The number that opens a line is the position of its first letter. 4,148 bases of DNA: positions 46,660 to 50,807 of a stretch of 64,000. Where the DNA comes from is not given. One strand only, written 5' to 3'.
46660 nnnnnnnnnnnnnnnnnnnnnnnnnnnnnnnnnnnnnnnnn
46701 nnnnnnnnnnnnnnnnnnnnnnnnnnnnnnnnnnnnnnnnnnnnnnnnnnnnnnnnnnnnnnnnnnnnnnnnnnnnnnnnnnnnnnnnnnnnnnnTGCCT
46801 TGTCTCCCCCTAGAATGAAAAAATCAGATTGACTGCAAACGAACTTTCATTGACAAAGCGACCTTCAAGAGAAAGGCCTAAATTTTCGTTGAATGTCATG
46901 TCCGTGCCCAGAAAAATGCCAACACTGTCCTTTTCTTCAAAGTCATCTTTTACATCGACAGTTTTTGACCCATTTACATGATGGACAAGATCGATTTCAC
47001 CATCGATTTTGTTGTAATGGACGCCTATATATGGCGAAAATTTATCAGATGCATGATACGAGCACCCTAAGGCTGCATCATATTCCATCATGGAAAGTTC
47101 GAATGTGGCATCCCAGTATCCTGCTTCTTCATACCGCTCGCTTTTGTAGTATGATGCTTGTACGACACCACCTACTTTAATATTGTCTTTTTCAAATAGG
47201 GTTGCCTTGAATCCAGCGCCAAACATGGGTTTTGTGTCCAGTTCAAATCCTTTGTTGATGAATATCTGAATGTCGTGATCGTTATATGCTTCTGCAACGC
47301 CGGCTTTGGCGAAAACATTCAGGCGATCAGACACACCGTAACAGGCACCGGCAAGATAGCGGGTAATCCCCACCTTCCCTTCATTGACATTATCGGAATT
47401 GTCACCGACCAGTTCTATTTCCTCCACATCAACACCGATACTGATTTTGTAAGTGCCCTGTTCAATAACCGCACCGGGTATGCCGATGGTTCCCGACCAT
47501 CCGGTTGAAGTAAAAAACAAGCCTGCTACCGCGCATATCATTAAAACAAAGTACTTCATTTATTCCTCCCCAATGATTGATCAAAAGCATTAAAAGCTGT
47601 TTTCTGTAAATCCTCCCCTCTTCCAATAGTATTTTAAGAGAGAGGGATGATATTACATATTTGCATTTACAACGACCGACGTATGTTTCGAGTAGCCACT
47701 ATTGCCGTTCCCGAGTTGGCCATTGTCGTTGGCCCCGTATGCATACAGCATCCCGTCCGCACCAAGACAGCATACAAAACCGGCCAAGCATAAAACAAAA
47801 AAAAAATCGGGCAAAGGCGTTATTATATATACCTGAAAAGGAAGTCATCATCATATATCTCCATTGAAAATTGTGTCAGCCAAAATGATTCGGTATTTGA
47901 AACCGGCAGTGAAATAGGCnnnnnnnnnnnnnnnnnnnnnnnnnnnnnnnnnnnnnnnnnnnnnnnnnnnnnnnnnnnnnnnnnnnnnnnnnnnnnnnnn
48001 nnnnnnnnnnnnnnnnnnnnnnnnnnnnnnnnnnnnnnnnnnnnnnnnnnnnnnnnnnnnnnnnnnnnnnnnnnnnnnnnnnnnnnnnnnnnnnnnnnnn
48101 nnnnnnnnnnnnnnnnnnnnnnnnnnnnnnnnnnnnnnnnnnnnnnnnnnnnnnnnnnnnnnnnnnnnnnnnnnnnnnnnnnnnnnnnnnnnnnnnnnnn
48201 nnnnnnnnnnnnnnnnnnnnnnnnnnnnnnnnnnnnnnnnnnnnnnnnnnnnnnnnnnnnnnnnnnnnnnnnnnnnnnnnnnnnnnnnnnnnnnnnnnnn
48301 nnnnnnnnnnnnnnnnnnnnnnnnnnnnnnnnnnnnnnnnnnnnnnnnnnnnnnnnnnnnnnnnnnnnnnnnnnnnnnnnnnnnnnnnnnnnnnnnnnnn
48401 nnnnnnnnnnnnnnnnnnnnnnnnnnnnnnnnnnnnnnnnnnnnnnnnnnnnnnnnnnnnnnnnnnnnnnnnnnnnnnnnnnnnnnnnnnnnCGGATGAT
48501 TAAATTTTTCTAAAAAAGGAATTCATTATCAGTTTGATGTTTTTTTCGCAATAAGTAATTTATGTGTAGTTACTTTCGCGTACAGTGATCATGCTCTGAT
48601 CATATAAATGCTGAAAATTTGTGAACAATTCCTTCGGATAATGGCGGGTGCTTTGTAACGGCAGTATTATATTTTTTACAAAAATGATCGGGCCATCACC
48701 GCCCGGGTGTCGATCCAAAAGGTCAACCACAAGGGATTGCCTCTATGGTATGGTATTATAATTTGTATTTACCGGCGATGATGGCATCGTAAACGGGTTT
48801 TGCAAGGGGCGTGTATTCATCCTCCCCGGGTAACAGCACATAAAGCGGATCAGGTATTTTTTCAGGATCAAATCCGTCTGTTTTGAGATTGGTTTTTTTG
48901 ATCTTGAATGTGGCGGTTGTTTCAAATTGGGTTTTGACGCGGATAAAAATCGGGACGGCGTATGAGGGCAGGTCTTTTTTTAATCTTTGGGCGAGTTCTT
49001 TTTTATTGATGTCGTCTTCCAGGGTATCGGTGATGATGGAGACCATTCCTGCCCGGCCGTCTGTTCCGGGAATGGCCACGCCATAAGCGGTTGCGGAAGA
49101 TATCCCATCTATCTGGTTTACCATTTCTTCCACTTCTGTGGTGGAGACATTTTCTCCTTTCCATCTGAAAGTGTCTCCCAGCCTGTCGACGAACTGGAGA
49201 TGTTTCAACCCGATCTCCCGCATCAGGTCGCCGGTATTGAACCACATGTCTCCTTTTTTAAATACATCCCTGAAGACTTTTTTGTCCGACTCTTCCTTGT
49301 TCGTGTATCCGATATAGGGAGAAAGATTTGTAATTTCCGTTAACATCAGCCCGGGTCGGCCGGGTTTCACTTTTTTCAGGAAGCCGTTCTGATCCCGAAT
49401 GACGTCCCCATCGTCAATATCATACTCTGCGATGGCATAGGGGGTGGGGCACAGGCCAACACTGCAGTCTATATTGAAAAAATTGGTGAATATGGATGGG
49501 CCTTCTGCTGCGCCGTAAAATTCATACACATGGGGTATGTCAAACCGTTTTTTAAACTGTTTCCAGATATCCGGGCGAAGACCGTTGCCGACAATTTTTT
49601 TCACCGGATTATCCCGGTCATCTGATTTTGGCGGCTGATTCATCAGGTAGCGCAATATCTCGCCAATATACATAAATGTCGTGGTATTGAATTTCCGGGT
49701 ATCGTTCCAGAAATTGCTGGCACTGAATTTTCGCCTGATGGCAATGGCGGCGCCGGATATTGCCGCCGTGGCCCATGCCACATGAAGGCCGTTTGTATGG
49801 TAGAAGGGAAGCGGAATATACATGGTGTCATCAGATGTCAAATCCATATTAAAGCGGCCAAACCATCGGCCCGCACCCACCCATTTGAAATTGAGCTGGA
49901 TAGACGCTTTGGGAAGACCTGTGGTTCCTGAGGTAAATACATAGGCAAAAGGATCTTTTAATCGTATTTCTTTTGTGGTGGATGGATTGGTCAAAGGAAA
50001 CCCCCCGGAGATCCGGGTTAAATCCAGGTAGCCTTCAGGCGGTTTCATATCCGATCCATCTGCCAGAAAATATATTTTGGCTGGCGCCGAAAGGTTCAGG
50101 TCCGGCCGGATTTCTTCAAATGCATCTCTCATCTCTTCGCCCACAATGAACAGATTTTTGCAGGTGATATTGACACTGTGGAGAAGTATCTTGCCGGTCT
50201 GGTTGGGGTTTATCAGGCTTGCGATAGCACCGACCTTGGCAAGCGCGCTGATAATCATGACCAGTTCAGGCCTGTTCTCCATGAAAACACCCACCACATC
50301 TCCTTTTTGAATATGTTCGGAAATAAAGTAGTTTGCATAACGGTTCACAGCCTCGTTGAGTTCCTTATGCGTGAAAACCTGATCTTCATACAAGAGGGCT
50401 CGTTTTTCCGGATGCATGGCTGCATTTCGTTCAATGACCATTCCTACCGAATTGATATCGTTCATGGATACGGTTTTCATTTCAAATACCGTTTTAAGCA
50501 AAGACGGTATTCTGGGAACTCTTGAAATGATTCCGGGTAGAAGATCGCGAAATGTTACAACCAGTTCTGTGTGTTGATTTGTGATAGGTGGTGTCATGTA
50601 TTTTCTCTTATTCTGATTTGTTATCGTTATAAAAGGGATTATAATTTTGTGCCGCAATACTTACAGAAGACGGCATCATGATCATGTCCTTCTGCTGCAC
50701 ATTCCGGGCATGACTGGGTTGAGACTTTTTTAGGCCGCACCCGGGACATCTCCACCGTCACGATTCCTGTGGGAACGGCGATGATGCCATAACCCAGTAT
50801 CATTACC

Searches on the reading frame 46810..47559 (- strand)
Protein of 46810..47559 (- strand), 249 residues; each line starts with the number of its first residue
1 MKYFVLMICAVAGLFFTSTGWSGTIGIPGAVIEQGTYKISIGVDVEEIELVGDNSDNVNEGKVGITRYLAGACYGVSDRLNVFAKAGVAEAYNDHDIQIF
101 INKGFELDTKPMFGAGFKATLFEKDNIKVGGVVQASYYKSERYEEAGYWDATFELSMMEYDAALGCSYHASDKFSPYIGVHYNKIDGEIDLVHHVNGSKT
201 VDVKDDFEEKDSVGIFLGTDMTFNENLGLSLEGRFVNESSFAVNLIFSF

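Call 50: search_protein_families(library=pfam, proteins=[window:46810-47559:-], max_evalue=0.001)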
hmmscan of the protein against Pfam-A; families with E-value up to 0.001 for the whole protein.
window:46810-47559:- (249 aa): 1 family
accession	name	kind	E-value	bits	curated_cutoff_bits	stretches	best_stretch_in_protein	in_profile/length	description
PF13505.12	OMP_b-brl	-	2.1e-08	35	28.7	1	104-237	37-154/175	Outer membrane protein beta-barrel domain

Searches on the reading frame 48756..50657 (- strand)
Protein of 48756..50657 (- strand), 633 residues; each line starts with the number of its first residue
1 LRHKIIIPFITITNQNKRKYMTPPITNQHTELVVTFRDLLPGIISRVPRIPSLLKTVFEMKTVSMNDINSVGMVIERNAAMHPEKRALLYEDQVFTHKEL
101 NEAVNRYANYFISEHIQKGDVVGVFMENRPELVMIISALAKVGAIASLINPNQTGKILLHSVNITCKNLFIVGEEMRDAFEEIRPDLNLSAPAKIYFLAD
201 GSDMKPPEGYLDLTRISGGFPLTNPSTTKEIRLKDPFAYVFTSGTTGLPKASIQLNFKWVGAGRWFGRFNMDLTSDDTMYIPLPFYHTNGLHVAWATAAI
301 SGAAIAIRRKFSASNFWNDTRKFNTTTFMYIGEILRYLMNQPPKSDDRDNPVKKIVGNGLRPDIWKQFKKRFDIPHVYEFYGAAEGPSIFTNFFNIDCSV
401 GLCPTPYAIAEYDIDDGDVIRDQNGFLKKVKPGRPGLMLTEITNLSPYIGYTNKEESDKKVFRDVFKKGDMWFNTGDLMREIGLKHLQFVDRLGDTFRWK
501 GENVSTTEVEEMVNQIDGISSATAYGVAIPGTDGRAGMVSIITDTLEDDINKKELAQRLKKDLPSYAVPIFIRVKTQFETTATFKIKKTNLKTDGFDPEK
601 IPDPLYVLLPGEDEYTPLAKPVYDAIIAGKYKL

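Call 3: search_protein_families(library=pfam, proteins=[window:48756-50657:-], max_evalue=0.01)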
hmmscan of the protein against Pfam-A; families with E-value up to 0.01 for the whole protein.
window:48756-50657:- (633 aa): 2 families
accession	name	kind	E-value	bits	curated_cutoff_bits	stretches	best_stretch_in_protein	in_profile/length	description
PF00501.34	AMP-binding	-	7.7e-49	166.9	29.9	1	76-414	2-355/384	AMP-binding enzyme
PF13193.12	AMP-binding_C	-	5.3e-07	30.9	24.5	1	508-585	1-76/76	AMP-binding enzyme C-terminal domain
